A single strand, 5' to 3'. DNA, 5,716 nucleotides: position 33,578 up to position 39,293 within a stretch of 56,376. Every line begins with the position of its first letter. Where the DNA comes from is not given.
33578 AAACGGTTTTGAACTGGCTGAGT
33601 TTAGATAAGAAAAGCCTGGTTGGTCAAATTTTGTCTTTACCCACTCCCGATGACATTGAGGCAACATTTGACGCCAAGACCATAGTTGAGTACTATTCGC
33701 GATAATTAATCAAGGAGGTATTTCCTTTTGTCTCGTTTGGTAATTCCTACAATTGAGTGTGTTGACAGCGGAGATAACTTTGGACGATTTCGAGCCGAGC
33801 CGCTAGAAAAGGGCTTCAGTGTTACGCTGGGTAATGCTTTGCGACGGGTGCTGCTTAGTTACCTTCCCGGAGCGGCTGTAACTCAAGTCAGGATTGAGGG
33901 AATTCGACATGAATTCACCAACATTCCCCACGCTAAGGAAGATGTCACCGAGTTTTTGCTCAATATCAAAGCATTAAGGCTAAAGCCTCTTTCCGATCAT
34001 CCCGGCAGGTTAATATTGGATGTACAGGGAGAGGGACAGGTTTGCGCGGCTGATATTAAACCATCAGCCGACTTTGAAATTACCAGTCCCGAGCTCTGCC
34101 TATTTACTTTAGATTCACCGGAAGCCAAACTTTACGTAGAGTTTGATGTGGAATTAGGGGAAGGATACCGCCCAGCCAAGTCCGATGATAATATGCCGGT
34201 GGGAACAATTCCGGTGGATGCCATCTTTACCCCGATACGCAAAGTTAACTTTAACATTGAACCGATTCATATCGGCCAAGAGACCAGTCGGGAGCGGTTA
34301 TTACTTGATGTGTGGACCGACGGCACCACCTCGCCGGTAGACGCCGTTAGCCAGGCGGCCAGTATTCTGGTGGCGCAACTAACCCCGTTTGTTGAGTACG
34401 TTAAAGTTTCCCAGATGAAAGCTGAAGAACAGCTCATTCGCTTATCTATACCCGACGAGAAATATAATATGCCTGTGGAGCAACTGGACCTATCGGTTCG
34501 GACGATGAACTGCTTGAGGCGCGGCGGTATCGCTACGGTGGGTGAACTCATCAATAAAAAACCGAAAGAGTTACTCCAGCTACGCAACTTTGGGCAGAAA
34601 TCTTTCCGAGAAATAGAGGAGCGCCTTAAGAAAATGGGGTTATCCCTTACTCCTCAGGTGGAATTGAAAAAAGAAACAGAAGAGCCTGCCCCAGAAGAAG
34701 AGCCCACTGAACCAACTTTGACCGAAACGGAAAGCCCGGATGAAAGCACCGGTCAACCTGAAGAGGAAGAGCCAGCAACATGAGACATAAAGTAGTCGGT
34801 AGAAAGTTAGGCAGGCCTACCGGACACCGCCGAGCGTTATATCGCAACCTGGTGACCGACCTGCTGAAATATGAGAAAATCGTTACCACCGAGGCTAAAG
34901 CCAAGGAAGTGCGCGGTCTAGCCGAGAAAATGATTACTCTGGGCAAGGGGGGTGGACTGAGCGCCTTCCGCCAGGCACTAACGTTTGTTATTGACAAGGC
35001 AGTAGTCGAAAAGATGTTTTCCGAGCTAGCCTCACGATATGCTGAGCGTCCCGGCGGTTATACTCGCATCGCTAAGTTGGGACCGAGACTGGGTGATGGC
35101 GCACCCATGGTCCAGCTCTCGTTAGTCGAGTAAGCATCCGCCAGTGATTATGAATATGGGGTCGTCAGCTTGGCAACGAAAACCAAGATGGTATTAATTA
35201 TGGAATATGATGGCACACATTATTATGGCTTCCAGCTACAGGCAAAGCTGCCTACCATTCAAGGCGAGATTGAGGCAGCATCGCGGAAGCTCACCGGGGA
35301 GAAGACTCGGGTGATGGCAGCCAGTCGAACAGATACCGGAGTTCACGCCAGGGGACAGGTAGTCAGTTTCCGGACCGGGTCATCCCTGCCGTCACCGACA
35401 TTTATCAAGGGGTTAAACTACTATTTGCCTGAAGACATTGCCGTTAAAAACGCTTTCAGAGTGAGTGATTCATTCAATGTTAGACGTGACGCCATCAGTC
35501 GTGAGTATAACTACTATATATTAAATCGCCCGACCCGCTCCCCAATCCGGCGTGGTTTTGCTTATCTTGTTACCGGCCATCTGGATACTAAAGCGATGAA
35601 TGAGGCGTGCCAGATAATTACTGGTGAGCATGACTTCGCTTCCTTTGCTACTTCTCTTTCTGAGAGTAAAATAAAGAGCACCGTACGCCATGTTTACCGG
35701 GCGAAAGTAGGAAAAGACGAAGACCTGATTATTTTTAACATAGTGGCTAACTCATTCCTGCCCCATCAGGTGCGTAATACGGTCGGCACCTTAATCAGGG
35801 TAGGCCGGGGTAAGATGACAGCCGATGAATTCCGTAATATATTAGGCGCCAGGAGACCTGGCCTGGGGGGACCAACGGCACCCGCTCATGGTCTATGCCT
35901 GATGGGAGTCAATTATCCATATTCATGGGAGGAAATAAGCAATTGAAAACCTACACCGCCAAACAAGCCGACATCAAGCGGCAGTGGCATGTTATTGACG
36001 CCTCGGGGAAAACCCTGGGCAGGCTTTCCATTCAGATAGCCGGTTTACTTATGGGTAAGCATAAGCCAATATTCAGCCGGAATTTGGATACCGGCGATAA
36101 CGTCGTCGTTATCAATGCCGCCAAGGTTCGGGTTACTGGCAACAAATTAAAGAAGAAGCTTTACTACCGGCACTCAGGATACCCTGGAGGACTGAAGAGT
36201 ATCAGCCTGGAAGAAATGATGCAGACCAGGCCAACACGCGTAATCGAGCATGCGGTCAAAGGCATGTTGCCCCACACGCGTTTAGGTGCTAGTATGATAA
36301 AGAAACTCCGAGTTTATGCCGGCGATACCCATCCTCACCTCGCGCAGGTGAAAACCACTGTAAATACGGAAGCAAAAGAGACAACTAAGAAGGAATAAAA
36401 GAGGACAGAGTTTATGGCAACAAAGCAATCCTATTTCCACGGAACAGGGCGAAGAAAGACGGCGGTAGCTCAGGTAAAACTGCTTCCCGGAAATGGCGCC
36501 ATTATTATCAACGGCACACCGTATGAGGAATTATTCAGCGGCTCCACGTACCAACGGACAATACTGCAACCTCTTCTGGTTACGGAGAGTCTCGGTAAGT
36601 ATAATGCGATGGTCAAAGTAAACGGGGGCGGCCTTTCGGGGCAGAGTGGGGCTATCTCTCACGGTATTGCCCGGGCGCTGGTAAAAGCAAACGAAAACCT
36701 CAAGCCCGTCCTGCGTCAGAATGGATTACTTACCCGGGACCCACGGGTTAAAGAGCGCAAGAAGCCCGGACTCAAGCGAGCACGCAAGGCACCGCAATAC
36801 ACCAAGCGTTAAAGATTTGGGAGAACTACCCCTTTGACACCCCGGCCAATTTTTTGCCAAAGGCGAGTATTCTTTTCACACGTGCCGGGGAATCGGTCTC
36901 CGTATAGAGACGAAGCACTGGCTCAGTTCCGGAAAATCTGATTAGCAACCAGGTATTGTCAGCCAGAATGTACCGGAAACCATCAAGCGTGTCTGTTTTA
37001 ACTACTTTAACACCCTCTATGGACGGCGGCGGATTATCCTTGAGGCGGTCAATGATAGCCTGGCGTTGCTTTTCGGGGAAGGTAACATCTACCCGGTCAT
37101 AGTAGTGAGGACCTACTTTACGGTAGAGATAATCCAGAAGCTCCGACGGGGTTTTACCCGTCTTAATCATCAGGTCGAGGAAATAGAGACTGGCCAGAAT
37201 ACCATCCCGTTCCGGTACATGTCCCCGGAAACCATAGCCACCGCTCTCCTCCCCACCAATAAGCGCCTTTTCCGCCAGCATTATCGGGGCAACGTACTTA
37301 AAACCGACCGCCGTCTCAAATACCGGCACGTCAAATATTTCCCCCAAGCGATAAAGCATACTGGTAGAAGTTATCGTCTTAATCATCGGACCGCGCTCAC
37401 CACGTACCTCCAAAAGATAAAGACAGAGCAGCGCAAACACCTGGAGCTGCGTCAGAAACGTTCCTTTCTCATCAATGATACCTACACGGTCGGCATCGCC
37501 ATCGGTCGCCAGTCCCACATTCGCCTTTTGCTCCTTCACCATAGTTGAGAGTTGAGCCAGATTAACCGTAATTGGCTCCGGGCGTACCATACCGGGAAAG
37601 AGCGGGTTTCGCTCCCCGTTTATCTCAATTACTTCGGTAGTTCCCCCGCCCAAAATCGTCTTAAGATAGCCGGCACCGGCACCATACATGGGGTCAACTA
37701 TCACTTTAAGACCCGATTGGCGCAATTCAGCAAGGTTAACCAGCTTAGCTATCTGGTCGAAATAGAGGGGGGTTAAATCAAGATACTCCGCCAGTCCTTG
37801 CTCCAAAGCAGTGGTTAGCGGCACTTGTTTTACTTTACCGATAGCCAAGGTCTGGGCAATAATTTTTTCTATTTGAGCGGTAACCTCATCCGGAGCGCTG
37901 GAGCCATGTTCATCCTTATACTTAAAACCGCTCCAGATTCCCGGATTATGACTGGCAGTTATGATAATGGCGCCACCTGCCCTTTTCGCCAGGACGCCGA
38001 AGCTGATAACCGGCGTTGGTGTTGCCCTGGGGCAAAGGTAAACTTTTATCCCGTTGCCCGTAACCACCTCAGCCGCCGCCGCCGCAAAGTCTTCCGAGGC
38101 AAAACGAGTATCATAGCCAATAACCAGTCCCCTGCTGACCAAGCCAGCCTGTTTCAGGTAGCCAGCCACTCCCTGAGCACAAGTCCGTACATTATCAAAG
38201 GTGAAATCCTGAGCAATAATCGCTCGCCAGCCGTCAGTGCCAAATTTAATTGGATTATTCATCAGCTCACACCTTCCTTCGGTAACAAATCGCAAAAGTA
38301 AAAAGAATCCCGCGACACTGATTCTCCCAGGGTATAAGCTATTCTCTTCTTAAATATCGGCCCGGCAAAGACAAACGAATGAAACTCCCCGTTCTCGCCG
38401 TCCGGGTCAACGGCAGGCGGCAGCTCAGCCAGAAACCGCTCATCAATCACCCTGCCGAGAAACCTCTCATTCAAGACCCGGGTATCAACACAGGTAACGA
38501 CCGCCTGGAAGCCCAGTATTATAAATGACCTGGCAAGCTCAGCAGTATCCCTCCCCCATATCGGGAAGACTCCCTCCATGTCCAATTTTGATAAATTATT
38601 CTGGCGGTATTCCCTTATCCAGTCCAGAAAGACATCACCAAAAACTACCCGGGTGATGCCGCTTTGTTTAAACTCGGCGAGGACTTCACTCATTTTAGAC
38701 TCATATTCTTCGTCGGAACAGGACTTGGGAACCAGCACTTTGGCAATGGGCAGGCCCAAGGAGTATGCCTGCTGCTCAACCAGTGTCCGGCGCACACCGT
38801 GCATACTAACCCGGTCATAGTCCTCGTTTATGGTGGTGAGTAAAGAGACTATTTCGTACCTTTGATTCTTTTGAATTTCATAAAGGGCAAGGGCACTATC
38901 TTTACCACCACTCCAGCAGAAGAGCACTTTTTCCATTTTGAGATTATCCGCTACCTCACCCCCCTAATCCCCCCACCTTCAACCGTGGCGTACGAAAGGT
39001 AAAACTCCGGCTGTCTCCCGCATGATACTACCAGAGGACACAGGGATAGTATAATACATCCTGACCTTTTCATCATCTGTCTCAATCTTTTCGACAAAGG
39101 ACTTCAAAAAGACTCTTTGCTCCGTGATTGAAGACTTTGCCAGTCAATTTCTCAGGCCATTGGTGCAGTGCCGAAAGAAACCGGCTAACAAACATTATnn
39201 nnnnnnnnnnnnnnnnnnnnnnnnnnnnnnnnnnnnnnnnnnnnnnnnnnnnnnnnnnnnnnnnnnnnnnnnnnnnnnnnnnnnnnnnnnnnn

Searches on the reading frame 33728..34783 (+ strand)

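Call 46: search_protein_families(library=pfam, proteins=[window:33728-34783:+])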
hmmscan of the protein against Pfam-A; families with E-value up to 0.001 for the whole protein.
window:33728-34783:+ (351 aa): 3 families
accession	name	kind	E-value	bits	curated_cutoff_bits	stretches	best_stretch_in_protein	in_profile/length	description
PF01000.31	RNA_pol_A_bac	-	1.1e-25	90.6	33.9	1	54-168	1-119/119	RNA polymerase Rpb3/RpoA insert domain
PF03118.21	RNA_pol_A_CTD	-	3.1e-22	78.5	23.8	1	244-301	9-66/67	Bacterial RNA polymerase, alpha chain C terminal domain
PF01193.29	RNA_pol_L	-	6e-22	77.6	24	1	24-218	1-74/74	RNA polymerase Rpb3/Rpb11 dimerisation domain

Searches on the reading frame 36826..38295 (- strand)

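Call 3: search_protein_families(library=pfam, proteins=[window:36826-38295:-])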
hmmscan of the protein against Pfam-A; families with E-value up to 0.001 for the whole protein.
window:36826-38295:- (489 aa): 4 families
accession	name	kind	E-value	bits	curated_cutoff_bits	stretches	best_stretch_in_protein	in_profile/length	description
PF02878.22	PGM_PMM_I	-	1.2e-36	125.8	22.5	1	16-148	2-133/138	Phosphoglucomutase/phosphomannomutase, alpha/beta/alpha domain I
PF02879.22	PGM_PMM_II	-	3.4e-25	89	29.3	1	178-278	3-103/103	Phosphoglucomutase/phosphomannomutase, alpha/beta/alpha domain II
PF02880.22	PGM_PMM_III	-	5.5e-25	88.2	20.7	1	285-392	4-113/115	Phosphoglucomutase/phosphomannomutase, alpha/beta/alpha domain III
PF00408.26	PGM_PMM_IV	-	1.2e-10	41.7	23.1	1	426-477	12-62/68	Phosphoglucomutase/phosphomannomutase, C-terminal domain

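Call 4: search_protein_families(library=ncbifam, proteins=[window:36826-38295:-])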
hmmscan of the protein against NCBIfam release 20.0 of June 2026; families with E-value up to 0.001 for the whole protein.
window:36826-38295:- (489 aa): 7 families
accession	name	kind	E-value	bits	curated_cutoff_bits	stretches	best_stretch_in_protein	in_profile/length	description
TIGR03990.1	Arch_GlmM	equivalog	9.4e-84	281.8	439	1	18-478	4-438/444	phosphoglucosamine mutase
TIGR01455.1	glmM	equivalog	3.8e-50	170.9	447.55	1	18-477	1-433/442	phosphoglucosamine mutase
TIGR01132.1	pgm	equivalog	9.8e-49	166.2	778.05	1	12-467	36-523/546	phosphoglucomutase (alpha-D-glucose-1,6-bisphosphate-dependent)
NF007088.0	PRK09542.1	equivalog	9.3e-44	150.1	618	1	24-476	18-445/456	phosphomannomutase/phosphoglucomutase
NF005737.0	PRK07564.1-1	equivalog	8.3e-37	127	378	1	51-442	47-457/543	alpha-D-glucose phosphate-specific phosphoglucomutase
NF046027.1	PhglucPhmanMutPgmG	equivalog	8.4e-34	117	600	1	24-478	16-444/460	phosphoglucomutase/phosphomannomutase PgmG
NF011943.0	PRK15414.1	subfamily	3e-18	66.1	801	1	54-469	38-438/456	phosphomannomutase CpsG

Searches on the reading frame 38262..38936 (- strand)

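Call 3: search_protein_families(library=pfam, proteins=[window:38262-38936:-])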
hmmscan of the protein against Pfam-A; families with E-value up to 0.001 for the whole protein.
window:38262-38936:- (224 aa): 1 family
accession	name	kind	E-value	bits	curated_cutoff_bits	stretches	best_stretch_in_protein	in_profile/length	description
PF01902.24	Diphthami_syn_2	-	1.5e-37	129.7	23.2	1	3-216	2-213/219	Diphthamide synthase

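Call 4: search_protein_families(library=ncbifam, proteins=[window:38262-38936:-])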
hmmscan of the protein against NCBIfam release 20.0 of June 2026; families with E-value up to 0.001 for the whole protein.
window:38262-38936:- (224 aa): 3 families
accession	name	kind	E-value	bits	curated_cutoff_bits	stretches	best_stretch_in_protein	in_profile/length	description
TIGR03679.1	Dph6_archaeal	equivalog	6.6e-28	97.5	197.3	1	8-205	4-203/218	diphthine--ammonia ligase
NF052346.1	PAB0415_fam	hypoth_equivalog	1.5e-18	67.2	250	1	8-211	4-198/205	PAB0415 family putative ATP pyrophosphatase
NF052347.1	TTX_0299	hypoth_equivalog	2.8e-11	43.4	250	1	8-212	4-195/200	TTX_0299 family putative ATP pyrophosphatase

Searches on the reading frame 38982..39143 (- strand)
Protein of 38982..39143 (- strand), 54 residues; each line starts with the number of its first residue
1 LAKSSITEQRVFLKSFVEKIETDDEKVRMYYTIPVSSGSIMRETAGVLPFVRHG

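Call 56: search_protein_representatives(protein=window:38982-39143:-)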
Query: 54 residues. Proteins with E-value up to 0.001 (for the whole library): 112; up to 1e-10: 15; up to 1e-30: 0. The best 112 are listed.
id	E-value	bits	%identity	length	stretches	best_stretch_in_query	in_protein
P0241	6.5e-18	78.8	76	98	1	1-54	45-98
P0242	2.3e-17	77.1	78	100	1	1-54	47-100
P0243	2.9e-16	73.7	74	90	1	1-54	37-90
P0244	4.4e-16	73.1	72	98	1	1-54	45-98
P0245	6.0e-16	72.7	75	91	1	4-54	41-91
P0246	1.1e-14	68.8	65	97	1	1-54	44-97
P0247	1.5e-14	68.4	67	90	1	1-54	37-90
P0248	7.1e-14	66.3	84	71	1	1-44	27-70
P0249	2.9e-13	64.4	62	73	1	2-54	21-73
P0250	3.4e-13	64.2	63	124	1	1-54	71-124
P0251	9.0e-13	62.9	62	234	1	2-54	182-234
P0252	3.5e-12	61.1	65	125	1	1-52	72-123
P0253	3.8e-12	61.0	65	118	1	1-54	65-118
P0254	2.5e-11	58.5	56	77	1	3-54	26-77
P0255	3.5e-11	58.0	65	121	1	1-54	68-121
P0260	9.9e-10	53.5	60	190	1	8-54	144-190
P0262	5.5e-09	51.2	54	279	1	1-54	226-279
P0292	2.5e-06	43.0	46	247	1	3-54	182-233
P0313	7.8e-05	38.3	43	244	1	2-54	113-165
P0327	3.5e-04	36.3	42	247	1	3-54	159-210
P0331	4.1e-04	36.1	40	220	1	3-54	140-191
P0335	4.9e-04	35.9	43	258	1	1-54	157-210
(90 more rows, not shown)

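Call 57: search_protein_families(library=pfam, proteins=[P0251, P0262, P0292, P0313, P0327, P0335, P0260, P0241, P0250, P0331], max_evalue=0.01)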
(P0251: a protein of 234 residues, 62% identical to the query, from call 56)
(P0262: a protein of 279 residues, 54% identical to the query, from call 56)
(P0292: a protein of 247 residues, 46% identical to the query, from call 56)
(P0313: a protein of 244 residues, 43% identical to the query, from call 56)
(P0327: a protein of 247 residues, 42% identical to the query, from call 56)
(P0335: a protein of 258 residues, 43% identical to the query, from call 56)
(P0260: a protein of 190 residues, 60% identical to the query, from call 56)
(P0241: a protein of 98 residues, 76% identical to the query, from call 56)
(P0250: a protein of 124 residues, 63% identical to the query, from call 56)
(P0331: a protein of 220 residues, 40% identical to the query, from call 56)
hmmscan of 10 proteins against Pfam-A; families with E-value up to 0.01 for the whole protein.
P0251 (234 aa): 0 families

P0262 (279 aa): 2 families
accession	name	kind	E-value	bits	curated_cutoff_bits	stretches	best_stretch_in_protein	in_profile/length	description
PF13408.12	Zn_ribbon_recom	-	1.4e-17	64.2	25.3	1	57-115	1-58/58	Recombinase zinc beta ribbon domain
PF15233.11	SYCE1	-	0.0025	18.3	27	1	175-203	1-29/152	Synaptonemal complex central element protein 1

P0292 (247 aa): 2 families
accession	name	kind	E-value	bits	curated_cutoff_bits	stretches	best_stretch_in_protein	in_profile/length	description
PF09177.16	STX6_10_61_N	-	0.00067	20.6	29.4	1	134-200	26-96/99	Syntaxin 6/10/61, N-terminal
PF07889.17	DUF1664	-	0.0079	16.7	34.6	0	107-175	43-108/124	Protein of unknown function (DUF1664)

P0313 (244 aa): 0 families

P0327 (247 aa): 1 family
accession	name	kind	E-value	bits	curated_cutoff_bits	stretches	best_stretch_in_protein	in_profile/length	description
PF13408.12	Zn_ribbon_recom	-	4.9e-06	27.2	25.3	1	1-46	15-58/58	Recombinase zinc beta ribbon domain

P0335 (258 aa): 1 family
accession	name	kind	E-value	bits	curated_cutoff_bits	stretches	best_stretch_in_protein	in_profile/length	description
PF18930.5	DUF5679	-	9.6e-05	22.9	27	1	2-18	19-35/40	Domain of unknown function (DUF5679)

P0260 (190 aa): 1 family
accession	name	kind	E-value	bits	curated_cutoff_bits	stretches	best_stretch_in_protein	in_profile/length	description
PF24391.1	HD-CE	-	2.5e-12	47.5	27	1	66-150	1-83/263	HD-CE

P0241 (98 aa): 0 families

P0250 (124 aa): 0 families

P0331 (220 aa): 3 families
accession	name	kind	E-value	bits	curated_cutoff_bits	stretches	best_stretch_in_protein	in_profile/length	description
PF09177.16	STX6_10_61_N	-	0.00074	20.4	29.4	1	92-158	26-96/99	Syntaxin 6/10/61, N-terminal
PF00992.25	Troponin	-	0.0021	18.8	26.2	0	84-129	44-89/134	Troponin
PF07889.17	DUF1664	-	0.003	18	34.6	1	65-134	43-109/124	Protein of unknown function (DUF1664)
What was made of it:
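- Checked: Two of the longer ones carry the large-serine-recombinase zinc-ribbon domain PF13408 (calls 56, 57).
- Recombinase tail: calls 56, 57.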
